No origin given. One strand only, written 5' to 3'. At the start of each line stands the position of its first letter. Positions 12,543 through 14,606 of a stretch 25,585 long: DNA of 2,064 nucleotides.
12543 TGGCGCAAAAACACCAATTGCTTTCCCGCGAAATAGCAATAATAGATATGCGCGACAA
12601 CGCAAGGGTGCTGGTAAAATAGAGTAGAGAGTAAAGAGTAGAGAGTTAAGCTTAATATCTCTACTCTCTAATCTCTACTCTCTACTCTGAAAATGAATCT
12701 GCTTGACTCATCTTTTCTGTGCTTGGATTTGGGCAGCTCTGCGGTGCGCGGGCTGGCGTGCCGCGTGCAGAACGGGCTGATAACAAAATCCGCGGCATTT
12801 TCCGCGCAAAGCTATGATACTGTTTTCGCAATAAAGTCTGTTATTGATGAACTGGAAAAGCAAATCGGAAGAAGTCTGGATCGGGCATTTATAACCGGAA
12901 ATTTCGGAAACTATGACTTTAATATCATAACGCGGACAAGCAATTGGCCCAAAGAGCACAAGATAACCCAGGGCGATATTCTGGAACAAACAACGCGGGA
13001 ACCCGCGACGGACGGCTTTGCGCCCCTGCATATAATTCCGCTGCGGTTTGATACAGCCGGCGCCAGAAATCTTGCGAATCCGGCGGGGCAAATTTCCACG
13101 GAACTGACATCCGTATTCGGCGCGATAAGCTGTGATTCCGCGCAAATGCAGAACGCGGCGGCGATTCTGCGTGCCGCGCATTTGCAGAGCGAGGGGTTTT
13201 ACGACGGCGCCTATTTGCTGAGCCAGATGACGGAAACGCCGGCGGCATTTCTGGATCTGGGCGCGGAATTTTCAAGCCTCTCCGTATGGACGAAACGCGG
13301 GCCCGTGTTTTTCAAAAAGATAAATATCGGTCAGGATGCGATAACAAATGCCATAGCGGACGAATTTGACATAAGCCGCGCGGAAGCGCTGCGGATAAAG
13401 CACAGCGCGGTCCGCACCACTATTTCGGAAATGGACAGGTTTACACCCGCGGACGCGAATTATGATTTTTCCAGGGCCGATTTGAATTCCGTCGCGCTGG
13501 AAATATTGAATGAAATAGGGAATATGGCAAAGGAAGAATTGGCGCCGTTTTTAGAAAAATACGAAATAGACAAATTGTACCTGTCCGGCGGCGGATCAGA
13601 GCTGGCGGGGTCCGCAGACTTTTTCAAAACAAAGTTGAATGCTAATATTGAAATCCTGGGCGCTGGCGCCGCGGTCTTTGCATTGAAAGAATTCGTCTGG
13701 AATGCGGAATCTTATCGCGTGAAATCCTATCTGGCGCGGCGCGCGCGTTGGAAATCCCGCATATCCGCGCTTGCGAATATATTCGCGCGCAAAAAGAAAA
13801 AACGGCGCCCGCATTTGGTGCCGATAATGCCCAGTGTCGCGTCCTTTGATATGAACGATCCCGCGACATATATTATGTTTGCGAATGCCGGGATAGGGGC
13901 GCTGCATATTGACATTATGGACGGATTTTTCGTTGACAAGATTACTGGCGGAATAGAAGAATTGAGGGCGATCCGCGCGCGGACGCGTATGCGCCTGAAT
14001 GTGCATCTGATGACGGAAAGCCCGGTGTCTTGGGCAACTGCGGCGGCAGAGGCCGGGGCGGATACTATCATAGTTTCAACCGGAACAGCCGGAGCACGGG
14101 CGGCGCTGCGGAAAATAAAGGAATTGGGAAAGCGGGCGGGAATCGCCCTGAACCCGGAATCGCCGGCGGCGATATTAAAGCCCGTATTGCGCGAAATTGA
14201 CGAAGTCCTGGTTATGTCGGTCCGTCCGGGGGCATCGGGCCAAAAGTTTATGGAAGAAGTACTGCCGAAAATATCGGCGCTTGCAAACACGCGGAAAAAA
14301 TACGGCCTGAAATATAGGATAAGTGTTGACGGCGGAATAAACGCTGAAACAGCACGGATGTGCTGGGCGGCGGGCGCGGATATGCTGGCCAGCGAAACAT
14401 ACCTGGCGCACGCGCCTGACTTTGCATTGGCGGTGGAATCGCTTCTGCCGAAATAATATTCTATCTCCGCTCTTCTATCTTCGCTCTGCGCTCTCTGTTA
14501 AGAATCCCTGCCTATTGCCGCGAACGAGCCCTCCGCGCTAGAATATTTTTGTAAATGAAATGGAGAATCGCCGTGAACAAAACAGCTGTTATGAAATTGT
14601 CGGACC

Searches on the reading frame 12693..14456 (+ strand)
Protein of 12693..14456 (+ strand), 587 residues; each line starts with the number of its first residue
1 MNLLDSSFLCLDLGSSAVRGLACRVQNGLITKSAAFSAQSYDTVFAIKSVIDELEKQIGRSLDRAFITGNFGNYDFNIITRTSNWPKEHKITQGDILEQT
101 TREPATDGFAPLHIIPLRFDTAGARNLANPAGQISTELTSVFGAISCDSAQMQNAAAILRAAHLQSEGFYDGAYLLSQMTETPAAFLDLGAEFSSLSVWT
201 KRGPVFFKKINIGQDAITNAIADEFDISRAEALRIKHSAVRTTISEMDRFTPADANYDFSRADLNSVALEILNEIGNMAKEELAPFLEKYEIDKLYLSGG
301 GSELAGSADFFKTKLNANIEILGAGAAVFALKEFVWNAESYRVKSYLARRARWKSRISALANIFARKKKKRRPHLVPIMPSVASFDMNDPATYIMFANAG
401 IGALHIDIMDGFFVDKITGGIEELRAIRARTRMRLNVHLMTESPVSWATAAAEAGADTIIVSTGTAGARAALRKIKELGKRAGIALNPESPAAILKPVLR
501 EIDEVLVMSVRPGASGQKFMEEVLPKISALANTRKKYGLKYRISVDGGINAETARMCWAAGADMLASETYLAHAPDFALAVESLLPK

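Call 21: search_protein_families(library=ncbifam, proteins=[window:12693-14456:+], max_evalue=0.00001)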
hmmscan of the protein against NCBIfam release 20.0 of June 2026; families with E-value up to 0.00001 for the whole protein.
window:12693-14456:+ (587 aa): 8 families
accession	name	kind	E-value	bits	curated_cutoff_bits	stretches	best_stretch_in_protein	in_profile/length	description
NF004076.0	PRK05581.1-4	subfamily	5.5e-52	176.2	165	1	378-579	7-210/221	ribulose-phosphate 3-epimerase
TIGR01163.1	rpe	equivalog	5.3e-49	166.4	212.6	1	379-584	3-210/211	ribulose-phosphate 3-epimerase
NF007266.0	PRK09722.1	equivalog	4.4e-41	140.8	271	1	378-565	5-194/230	D-allulose 6-phosphate 3-epimerase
NF005944.0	PRK08005.1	equivalog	4.5e-25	88.1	376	1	380-569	5-192/210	ribulose-phosphate 3 epimerase family protein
TIGR01174.1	ftsA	equivalog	4.5e-14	52.3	175.85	1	43-332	49-354/371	cell division protein FtsA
NF005986.0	PRK08091.1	equivalog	4.6e-13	49.7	264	1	397-571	35-210/229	ribulose-phosphate 3-epimerase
TIGR01175.1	pilM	subfamily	1.5e-09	37.3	133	1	177-321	181-312/348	type IV pilus assembly protein PilM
NF045709.1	Amuc_1101_fam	equivalog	7e-09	35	650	1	181-324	177-317/608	Amuc_1101 family PilM-like pilus complex protein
